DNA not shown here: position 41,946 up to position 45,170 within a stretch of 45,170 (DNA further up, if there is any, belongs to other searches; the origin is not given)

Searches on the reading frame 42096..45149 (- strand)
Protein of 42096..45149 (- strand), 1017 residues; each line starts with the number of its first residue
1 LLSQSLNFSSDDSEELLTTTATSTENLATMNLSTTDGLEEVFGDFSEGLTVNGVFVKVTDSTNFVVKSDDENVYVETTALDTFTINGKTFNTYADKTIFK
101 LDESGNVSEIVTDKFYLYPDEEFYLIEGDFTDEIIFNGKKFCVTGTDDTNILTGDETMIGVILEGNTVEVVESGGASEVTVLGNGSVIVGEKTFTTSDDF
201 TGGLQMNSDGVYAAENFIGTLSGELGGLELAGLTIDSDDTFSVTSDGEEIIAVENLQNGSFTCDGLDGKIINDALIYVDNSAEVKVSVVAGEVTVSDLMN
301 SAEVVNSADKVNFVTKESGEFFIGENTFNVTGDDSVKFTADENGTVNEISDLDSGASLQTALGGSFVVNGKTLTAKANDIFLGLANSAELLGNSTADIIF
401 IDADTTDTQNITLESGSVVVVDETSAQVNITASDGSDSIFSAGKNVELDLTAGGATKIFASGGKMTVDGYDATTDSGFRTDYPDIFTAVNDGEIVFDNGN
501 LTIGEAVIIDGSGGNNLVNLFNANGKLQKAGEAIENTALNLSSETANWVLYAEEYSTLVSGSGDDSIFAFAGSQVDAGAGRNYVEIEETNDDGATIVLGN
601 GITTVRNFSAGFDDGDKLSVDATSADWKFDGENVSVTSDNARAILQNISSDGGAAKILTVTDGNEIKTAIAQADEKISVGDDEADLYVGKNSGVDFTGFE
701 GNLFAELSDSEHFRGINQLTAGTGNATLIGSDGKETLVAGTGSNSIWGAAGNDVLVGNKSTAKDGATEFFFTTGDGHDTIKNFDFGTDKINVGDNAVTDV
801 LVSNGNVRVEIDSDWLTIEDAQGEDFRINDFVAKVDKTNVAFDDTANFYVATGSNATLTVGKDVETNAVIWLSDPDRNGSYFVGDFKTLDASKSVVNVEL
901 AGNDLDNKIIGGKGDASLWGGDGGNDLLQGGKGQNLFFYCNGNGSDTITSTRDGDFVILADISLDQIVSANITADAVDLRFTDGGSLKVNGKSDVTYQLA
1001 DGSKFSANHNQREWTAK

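Call 53: search_protein_families(library=pfam, proteins=[window:42096-45149:-], max_evalue=0.001)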
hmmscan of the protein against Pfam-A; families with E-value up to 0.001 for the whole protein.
window:42096-45149:- (1017 aa): 1 family
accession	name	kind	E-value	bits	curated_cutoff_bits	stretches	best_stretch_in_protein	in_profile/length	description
PF00353.25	HemolysinCabind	-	2.3e-06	27.9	23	1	729-758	1-30/36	RTX calcium-binding nonapeptide repeat (4 copies)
